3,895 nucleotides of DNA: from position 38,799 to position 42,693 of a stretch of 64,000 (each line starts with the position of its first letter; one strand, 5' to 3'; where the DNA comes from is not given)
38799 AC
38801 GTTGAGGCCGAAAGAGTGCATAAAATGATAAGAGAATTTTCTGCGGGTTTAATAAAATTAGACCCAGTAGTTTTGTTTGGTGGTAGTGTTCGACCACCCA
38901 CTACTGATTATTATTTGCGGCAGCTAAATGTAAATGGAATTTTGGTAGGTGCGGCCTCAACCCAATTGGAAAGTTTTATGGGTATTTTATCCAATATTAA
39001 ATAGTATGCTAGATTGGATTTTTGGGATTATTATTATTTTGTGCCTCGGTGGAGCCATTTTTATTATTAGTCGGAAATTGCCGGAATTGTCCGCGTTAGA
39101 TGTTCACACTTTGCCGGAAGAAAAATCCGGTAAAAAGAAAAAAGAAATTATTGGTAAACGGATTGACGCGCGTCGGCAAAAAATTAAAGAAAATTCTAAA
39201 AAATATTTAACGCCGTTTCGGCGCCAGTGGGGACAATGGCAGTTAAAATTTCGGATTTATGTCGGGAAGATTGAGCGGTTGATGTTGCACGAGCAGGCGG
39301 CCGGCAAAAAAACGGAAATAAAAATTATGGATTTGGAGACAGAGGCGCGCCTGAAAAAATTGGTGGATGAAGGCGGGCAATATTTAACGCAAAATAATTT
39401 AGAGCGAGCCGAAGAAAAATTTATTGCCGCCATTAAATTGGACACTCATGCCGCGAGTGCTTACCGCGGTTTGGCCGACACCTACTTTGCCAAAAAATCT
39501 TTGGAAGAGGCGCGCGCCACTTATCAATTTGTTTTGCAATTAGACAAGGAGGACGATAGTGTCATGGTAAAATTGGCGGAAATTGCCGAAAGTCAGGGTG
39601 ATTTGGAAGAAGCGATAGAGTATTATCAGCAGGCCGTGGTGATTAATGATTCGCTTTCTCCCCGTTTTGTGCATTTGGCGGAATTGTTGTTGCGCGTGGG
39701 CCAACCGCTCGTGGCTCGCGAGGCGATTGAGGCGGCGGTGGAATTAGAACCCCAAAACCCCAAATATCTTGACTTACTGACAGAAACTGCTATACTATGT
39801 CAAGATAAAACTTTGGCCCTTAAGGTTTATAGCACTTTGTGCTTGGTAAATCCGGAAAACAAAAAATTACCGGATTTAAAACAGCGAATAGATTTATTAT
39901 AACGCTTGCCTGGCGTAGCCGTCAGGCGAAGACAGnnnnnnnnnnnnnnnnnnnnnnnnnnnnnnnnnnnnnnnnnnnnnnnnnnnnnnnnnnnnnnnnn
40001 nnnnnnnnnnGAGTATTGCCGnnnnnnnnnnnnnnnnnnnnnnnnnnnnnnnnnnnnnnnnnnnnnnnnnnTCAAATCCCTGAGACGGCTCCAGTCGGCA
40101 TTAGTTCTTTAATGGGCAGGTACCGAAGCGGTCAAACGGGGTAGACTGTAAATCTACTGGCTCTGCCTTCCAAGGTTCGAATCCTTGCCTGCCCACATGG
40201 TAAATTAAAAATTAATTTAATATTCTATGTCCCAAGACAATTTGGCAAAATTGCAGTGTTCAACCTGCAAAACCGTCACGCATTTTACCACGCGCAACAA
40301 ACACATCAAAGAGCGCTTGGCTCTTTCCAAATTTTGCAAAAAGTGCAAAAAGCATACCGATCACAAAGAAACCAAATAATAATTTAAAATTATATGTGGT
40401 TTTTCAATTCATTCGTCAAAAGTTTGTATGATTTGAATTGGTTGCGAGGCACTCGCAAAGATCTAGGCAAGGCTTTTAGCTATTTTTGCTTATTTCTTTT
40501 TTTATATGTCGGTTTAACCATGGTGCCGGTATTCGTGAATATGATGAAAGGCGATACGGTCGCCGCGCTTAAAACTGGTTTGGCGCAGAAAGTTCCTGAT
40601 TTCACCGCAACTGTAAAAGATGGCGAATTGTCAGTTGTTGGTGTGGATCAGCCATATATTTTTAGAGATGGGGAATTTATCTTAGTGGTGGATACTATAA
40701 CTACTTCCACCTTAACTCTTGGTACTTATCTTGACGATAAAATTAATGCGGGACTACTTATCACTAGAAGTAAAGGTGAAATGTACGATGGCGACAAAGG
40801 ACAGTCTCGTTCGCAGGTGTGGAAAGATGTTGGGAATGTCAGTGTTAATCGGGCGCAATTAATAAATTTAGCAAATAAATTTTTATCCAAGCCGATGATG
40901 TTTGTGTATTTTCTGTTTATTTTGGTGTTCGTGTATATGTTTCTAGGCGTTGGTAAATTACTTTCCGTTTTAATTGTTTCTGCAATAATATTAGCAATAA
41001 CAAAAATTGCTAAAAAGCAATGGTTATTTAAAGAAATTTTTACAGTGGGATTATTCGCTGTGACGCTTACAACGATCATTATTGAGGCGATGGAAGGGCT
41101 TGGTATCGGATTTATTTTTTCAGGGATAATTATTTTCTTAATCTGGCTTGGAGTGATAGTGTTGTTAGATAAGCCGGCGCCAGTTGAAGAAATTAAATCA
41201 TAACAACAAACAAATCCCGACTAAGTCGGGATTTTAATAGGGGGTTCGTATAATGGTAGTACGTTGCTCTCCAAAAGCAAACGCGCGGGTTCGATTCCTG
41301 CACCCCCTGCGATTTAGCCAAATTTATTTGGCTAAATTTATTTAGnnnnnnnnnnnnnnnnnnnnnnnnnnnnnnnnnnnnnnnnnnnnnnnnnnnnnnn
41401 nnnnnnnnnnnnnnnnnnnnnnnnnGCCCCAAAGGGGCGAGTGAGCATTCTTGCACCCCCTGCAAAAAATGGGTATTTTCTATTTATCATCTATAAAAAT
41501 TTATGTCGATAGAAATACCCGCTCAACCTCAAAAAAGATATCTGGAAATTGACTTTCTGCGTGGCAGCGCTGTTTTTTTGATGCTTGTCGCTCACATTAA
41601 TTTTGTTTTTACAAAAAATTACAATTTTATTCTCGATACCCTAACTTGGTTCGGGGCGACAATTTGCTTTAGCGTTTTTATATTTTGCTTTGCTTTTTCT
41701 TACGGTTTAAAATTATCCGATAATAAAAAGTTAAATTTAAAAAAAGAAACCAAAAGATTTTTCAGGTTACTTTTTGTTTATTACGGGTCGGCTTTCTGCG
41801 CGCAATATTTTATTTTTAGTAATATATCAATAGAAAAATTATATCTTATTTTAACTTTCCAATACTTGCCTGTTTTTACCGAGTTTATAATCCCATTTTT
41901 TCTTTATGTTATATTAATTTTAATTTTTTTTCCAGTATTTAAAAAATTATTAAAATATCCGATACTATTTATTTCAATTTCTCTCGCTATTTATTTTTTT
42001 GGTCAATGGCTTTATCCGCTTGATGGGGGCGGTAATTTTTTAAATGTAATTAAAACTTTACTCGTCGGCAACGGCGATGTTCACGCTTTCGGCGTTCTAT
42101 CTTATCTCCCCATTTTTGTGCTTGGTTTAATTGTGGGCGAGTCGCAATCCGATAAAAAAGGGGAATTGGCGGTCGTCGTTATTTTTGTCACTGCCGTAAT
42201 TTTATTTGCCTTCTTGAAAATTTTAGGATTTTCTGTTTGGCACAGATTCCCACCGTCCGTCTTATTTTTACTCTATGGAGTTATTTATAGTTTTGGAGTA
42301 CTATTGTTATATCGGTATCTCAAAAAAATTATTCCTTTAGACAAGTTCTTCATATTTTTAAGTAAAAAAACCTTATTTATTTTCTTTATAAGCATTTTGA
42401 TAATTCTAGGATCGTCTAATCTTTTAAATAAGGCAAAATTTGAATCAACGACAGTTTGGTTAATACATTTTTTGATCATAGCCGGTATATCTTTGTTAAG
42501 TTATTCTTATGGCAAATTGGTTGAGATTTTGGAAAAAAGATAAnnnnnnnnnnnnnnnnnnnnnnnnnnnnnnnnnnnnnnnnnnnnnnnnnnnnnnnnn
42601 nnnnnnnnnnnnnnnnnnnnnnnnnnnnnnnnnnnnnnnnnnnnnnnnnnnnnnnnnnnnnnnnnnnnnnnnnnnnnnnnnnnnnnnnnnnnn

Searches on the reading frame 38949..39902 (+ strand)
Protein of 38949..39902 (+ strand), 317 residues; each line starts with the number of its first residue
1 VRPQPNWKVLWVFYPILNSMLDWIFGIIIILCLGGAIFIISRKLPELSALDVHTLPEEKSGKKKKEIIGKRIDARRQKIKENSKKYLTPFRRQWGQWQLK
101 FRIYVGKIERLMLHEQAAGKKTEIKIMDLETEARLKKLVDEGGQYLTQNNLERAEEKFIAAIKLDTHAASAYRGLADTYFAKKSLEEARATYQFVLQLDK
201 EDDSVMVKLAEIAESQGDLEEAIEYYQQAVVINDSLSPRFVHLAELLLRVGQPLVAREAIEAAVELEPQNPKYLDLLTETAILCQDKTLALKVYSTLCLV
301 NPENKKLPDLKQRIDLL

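Call 60: search_protein_families(library=pfam, proteins=[window:38949-39902:+], max_evalue=0.0001)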
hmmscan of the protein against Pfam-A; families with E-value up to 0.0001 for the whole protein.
window:38949-39902:+ (317 aa): 13 families
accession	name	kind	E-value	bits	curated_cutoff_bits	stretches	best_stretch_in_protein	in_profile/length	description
PF07719.23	TPR_2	-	2.4e-16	58.9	27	1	207-233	5-31/34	Tetratricopeptide repeat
PF13432.12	TPR_16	-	3.8e-16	59.6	32.7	2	145-193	7-55/65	Tetratricopeptide repeat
PF13181.12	TPR_8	-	3.9e-13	48.9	25.7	0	206-230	4-28/34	Tetratricopeptide repeat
PF00515.34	TPR_1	-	5.1e-12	45.5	27.8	1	209-233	7-31/34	Tetratricopeptide repeat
PF13428.12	TPR_14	-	6.4e-11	42.2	23.5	0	242-277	6-41/44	Tetratricopeptide repeat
PF13414.12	TPR_11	-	9.7e-11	41.6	26.8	0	177-217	2-42/42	TPR repeat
PF13424.12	TPR_12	-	1.5e-10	41.5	30.1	1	168-230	2-72/77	Tetratricopeptide repeat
PF14559.12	TPR_19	-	2.1e-10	41.2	25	0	146-192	2-48/68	Tetratricopeptide repeat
PF23914.1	TPR_CcmH_CycH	-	3.5e-09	37.1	42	2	146-232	61-150/158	Cytochrome c-type biogenesis protein H TPR domain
PF17874.7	TPR_MalT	-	4.5e-07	29.9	45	1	142-249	47-169/336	MalT-like TPR region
PF13174.12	TPR_6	-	5.6e-06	27.1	26.3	0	205-229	2-26/33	Tetratricopeptide repeat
PF25064.1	ARM_TT21_5th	-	1.9e-05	25.4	27.8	0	175-231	7-63/117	TT21 fifth ARM repeats domain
PF13176.12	TPR_7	-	6.6e-05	23.1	27.9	0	207-230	3-28/36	Tetratricopeptide repeat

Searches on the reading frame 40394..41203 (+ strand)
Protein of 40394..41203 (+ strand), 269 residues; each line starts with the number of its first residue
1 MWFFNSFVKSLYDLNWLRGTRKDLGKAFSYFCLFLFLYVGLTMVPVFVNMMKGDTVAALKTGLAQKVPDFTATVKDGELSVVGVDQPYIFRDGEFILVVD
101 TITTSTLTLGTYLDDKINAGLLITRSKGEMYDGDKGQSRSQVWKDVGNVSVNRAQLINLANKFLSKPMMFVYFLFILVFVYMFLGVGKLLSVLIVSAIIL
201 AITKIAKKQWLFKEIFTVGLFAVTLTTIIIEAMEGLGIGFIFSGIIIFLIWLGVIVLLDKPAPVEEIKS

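Call 60: search_protein_families(library=pfam, proteins=[window:40394-41203:+], max_evalue=0.0001)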
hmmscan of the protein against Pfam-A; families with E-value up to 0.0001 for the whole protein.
window:40394-41203:+ (269 aa): 1 family
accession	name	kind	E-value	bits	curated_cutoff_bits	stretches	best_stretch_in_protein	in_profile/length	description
PF06691.16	DUF1189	-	1.3e-27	97.3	28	1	4-256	1-241/244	Protein of unknown function (DUF1189)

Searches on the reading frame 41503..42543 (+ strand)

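Call 60: search_protein_families(library=pfam, proteins=[window:41503-42543:+], max_evalue=0.0001)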
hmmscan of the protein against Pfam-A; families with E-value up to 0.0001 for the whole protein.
window:41503-42543:+ (346 aa): 3 families
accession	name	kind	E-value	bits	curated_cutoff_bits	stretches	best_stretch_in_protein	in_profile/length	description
PF01757.29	Acyl_transf_3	-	1.7e-07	31.1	31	1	14-331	2-318/326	Acyltransferase domain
PF07786.18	HGSNAT_cat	-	6.2e-05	23.1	22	1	12-157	1-131/222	Heparan-alpha-glucosaminide N-acetyltransferase, catalytic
PF10129.15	OpgC_C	-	6.7e-05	22.4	21.4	0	109-257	118-254/358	OpgC protein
